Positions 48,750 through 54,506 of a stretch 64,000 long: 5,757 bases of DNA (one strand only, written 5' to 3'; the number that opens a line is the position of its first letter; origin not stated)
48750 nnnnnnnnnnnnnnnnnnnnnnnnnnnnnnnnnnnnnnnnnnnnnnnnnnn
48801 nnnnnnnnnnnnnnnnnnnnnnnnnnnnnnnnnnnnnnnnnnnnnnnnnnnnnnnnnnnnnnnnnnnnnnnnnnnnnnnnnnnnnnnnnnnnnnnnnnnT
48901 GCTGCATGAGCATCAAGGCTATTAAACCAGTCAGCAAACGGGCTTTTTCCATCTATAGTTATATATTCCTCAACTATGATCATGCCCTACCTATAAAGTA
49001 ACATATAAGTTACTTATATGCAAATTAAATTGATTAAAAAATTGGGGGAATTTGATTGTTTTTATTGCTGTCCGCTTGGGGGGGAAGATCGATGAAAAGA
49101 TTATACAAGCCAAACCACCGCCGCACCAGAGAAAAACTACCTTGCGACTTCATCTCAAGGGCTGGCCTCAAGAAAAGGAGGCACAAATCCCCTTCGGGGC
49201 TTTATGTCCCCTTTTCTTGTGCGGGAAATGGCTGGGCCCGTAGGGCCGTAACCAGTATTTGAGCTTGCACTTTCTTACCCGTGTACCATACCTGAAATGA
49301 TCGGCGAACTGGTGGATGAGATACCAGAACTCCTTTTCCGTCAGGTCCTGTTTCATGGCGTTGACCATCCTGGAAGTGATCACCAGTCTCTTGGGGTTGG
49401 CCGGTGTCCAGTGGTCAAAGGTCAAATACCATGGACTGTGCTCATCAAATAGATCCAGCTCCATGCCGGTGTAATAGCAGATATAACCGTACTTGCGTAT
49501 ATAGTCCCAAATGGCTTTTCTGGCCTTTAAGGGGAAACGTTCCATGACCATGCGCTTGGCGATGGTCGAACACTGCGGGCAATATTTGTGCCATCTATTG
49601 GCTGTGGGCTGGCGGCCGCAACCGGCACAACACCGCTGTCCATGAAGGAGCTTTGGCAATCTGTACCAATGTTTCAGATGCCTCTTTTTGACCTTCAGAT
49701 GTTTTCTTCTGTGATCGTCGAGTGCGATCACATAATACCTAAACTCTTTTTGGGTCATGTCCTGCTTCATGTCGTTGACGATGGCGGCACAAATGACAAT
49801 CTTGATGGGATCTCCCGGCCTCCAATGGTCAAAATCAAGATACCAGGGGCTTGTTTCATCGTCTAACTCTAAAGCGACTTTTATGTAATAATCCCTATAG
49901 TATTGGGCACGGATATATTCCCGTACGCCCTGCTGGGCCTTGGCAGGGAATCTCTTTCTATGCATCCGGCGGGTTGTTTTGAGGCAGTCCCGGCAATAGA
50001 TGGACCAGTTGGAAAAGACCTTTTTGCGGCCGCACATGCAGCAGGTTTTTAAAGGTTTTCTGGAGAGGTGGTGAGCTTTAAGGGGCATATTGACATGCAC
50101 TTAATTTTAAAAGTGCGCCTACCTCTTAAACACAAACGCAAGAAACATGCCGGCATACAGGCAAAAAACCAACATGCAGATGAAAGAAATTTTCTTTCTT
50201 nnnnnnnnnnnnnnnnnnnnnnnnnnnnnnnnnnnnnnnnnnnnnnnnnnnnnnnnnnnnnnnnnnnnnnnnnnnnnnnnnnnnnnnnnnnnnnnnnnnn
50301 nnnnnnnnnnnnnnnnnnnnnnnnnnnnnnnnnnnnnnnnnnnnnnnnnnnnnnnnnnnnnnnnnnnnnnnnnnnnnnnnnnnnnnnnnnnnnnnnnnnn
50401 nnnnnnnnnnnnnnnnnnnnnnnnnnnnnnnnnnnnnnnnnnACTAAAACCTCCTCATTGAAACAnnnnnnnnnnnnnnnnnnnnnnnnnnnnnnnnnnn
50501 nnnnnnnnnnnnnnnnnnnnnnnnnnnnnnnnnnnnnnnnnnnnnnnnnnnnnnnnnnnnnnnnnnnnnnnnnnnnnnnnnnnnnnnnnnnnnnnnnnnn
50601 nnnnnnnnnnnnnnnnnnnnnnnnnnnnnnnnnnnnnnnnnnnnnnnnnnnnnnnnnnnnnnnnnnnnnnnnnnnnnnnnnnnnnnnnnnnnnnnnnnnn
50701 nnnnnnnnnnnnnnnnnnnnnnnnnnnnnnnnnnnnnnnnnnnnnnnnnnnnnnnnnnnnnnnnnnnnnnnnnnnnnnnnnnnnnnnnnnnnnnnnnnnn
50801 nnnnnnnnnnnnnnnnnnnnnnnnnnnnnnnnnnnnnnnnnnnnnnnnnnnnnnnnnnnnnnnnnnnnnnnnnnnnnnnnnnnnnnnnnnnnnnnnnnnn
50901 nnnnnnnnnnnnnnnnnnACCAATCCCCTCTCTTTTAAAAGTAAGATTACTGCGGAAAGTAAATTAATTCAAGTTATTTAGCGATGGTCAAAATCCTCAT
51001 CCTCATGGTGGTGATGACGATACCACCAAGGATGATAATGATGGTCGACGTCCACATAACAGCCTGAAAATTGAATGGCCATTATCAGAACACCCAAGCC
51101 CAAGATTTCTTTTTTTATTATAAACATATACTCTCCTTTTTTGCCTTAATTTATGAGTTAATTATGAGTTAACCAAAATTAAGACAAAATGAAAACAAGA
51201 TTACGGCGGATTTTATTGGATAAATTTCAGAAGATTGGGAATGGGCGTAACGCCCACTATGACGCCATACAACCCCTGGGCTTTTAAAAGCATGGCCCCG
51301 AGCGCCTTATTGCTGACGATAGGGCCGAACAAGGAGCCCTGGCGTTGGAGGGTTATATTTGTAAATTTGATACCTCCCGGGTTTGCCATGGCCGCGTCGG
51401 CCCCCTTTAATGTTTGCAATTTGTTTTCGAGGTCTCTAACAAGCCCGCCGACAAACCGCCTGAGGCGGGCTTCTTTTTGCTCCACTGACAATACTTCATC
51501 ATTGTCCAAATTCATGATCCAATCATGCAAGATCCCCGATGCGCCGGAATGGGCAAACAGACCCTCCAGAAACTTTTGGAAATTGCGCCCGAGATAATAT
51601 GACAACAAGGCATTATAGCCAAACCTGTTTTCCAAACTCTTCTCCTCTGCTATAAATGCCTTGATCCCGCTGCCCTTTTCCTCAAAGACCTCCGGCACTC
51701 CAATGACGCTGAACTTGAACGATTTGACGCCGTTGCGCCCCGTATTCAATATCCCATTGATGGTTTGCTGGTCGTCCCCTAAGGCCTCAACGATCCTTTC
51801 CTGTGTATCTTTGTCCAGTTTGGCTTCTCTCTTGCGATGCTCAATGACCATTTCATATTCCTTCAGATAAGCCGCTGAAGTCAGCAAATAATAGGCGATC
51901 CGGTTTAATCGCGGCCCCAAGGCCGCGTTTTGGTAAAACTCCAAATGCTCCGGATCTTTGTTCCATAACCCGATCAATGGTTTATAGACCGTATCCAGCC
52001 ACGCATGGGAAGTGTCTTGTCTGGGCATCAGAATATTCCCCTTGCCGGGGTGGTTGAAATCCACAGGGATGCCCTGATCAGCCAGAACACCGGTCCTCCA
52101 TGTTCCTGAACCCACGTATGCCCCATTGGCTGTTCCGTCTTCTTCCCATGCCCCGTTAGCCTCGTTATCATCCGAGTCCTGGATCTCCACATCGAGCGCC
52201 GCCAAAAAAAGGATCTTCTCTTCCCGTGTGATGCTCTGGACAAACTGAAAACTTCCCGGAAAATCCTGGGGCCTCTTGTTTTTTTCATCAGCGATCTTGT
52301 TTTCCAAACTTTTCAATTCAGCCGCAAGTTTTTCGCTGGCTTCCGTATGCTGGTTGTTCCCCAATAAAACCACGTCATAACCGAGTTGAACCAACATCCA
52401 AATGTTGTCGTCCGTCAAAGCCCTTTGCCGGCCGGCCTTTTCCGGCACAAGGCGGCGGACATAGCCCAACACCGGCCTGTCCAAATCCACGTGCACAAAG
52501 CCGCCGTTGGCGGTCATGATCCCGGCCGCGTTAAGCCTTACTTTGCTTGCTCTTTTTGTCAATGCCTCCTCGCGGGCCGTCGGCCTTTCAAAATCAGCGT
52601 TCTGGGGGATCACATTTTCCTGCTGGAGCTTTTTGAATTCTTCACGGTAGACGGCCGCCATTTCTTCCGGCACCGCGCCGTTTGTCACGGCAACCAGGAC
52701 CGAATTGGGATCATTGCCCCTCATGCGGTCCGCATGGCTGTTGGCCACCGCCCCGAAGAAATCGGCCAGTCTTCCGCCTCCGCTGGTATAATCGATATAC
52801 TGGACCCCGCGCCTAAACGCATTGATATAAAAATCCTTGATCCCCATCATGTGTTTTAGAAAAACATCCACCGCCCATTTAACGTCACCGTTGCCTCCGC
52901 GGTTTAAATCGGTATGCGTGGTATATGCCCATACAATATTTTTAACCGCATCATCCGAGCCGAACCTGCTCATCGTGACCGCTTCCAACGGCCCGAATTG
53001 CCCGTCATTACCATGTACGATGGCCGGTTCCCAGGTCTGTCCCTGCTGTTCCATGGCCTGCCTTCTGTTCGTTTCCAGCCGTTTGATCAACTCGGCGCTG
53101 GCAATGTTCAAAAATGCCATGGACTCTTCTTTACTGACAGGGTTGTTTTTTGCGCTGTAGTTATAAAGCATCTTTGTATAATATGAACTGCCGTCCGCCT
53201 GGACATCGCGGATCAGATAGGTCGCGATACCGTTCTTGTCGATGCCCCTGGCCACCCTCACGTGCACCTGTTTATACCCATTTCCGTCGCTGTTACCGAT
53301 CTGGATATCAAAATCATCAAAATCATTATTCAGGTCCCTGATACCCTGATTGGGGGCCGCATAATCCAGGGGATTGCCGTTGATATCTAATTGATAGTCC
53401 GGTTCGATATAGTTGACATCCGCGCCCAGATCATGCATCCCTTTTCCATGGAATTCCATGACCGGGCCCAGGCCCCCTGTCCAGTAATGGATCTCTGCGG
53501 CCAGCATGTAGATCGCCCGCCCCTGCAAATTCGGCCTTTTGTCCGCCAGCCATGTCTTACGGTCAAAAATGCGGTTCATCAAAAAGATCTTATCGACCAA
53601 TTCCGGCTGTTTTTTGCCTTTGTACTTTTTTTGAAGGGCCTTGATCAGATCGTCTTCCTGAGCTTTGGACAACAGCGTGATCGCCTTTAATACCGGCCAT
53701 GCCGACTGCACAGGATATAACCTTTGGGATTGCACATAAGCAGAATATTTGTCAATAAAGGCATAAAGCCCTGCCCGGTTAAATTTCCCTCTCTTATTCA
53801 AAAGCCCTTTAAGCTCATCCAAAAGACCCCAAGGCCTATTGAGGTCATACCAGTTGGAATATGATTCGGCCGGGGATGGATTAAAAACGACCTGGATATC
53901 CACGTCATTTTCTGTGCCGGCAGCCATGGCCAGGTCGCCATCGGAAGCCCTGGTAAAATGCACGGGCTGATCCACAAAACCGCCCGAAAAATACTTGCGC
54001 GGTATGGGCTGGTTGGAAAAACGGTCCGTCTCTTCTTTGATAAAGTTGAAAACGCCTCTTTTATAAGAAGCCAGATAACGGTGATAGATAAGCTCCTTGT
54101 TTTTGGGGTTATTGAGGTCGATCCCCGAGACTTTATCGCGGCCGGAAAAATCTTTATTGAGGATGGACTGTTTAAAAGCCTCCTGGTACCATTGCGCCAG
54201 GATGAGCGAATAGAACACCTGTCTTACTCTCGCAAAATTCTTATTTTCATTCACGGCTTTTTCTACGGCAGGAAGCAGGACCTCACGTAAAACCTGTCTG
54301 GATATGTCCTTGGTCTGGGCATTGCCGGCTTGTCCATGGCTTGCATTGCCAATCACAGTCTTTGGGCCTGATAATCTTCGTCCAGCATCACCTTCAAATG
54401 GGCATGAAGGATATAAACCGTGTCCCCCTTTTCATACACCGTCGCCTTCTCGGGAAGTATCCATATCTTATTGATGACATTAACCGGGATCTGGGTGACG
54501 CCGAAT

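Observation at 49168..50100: Internal tandem duplication: two ~150-aa Zn-ribbon plus DHW-P/N-MKQD modules in one protein, sharing the ribbon type with the neighbouring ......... protein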

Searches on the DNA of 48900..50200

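Call 68: search_rna_families(source=window, start=48900, end=50200, threshold=evalue, max_evalue=5)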
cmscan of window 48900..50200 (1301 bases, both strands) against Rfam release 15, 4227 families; matches with E-value up to 5: 3.
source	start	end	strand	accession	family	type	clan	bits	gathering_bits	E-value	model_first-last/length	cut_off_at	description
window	49171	49217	+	RF03623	mir-1252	Gene; miRNA;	-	23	70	0.49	1-65/65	no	mir-1252 microRNA precursor family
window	48934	49064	+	RF02792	sRNA162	Gene; antisense;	-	17.1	78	3.4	1-190/190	no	Archaeal Small RNA 162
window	50069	50178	-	RF01575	DdR7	Gene; snRNA; snoRNA; CD-box;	-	16.1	80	5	1-98/98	no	Dictyostelium snoRNA Dd7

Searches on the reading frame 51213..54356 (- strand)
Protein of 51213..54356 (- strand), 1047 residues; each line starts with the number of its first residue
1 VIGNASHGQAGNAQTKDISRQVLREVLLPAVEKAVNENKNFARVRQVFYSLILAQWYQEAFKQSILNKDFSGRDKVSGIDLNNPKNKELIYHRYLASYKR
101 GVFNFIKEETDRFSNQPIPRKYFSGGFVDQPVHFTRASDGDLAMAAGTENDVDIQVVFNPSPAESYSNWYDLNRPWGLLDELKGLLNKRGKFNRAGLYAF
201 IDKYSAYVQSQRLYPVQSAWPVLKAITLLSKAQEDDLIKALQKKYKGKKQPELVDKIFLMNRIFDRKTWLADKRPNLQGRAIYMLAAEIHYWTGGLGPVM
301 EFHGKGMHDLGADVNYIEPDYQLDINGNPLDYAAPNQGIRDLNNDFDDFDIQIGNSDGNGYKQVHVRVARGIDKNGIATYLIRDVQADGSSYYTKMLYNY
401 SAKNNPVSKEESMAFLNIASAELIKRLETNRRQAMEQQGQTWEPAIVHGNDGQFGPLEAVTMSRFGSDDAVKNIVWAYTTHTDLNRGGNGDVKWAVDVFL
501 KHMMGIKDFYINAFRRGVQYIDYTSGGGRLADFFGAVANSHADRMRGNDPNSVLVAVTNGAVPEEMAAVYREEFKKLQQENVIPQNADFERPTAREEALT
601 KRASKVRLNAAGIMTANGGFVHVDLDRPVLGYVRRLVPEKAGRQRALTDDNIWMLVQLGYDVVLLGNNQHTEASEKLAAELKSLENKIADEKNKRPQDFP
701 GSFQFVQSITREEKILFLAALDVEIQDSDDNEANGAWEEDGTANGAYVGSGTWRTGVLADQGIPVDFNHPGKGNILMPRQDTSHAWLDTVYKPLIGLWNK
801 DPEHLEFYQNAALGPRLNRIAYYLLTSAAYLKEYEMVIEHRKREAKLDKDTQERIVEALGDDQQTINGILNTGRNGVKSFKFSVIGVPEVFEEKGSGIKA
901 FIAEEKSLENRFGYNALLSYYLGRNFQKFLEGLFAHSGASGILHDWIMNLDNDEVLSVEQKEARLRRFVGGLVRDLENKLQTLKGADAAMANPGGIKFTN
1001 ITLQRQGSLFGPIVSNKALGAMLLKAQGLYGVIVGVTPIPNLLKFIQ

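Call 31: search_protein_families(library=pfam, proteins=[window:51213-54356:-], max_evalue=0.001)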
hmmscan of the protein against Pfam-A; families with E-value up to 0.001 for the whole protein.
window:51213-54356:- (1047 aa): 1 family
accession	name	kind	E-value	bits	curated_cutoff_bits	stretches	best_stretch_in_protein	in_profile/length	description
PF08323.17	Glyco_transf_5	-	4.7e-12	46.6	22.7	1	282-543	2-222/239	Starch synthase catalytic domain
